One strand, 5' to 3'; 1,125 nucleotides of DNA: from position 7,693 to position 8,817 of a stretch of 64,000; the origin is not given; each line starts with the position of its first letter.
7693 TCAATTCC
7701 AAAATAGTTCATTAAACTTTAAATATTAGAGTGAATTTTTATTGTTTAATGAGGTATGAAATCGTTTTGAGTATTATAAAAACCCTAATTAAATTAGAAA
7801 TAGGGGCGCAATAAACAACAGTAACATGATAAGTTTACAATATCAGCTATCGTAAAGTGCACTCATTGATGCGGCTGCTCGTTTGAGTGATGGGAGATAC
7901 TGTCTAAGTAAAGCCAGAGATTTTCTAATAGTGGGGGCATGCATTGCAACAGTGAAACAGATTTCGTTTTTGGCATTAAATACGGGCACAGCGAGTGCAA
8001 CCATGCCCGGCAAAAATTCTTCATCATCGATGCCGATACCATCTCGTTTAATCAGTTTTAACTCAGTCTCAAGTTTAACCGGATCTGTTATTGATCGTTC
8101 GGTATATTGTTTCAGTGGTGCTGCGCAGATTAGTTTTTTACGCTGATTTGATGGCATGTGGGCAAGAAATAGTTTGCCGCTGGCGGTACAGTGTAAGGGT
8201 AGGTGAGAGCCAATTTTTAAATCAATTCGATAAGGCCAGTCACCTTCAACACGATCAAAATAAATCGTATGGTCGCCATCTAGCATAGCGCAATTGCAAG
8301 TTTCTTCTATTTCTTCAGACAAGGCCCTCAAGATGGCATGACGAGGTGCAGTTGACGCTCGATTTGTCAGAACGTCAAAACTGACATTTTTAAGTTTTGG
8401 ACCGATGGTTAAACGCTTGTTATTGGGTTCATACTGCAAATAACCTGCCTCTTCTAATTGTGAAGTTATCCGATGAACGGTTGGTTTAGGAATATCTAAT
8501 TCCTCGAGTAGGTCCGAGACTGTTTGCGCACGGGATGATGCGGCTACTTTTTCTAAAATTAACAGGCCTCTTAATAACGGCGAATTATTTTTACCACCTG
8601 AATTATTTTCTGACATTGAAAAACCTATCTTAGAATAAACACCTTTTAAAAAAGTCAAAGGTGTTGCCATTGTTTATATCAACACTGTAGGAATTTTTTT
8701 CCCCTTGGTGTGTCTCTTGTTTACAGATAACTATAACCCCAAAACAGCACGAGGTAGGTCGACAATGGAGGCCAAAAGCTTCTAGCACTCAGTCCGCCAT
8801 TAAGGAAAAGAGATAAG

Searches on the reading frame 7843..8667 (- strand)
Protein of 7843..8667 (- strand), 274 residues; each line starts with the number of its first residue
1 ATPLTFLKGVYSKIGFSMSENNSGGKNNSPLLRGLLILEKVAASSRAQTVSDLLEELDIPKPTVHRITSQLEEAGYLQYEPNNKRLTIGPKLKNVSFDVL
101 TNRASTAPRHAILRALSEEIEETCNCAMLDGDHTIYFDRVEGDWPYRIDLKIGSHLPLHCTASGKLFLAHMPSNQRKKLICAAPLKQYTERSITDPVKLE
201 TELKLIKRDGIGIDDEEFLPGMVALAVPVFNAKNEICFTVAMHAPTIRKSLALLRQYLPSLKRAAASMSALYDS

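Call 10: search_protein_families(library=pfam, max_evalue=1, proteins=[window:7843-8667:-])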
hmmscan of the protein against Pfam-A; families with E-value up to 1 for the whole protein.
window:7843-8667:- (274 aa): 14 families
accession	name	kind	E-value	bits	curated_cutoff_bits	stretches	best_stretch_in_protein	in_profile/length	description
PF01614.24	IclR_C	-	2.2e-36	125.5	24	1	110-269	14-173/174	Bacterial transcriptional regulator IclR C-terminal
PF09339.16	HTH_IclR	-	7.9e-12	45.2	22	1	31-81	2-52/52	IclR helix-turn-helix domain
PF12802.13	MarR_2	-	1.5e-06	28.7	27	1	48-82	21-55/61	MarR family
PF01022.26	HTH_5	-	3.3e-06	27.3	22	1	37-79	7-47/47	Bacterial regulatory protein, arsR family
PF25213.1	HVO_A0261_N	-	3.9e-06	27.1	35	1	43-87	20-64/86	HVO_A0261 N-terminal domain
PF01978.25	TrmB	-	0.00016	21.9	25.6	1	46-85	21-60/68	Sugar-specific transcriptional regulator TrmB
PF01325.25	Fe_dep_repress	-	0.00027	21.5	26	1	49-82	24-57/60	Iron dependent repressor, N-terminal DNA binding domain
PF13412.12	HTH_24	-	0.00037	20.5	21.9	1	49-77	19-47/48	Winged helix-turn-helix DNA-binding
PF01047.28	MarR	-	0.00089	19.5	24.6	1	45-82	15-52/59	MarR family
PF12840.13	HTH_20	-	0.0028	18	27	1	35-75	13-46/51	Helix-turn-helix domain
PF13463.12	HTH_27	-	0.011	16.5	22.2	1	36-84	7-57/68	Winged helix DNA-binding domain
PF02082.26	Rrf2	-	0.048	14.3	30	1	35-78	12-54/132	Iron-dependent Transcriptional regulator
PF13384.12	HTH_23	-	0.2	12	24.6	1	41-75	14-45/50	Homeodomain-like domain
PF15570.11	Imm43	-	0.32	11.1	25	1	116-218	17-116/211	Immunity protein 43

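Call 22: search_protein_families(library=ncbifam, max_evalue=0.00001, proteins=[window:7843-8667:-])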
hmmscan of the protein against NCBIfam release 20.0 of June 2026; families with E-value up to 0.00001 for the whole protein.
window:7843-8667:- (274 aa): 8 families
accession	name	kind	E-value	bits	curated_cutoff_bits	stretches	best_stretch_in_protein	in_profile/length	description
TIGR02431.1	pcaR_pcaU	subfamily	1.8e-44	151.9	284.75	1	31-269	8-245/248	beta-ketoadipate pathway transcriptional regulators, PcaR/PcaU/PobR family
NF045644.1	TransRegBhcR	equivalog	1.4e-35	122.9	350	1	29-270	23-263/267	HTH-type transcriptional regulator BhcR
NF008601.2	PRK11569.1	equivalog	2.7e-31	108.7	380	1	19-248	18-248/276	glyoxylate bypass operon transcriptional repressor IclR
NF011671.1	PRK15090.1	equivalog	2e-30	105.9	275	1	29-270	11-251/256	DNA-binding transcriptional regulator KdgR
NF007548.0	PRK10163.1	equivalog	8.6e-19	67.7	406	1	26-248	19-241/271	HTH-type transcriptional repressor AllR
NF007339.0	PRK09834.1-1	equivalog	8e-15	54.8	299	1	31-266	23-260/271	DNA-binding transcriptional regulator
NF007342.0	PRK09834.1-4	equivalog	4.1e-11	42.4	251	1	30-270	13-254/263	DNA-binding transcriptional regulator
NF007341.0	PRK09834.1-3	equivalog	4.4e-09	35.8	269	1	29-270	8-256/274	DNA-binding transcriptional regulator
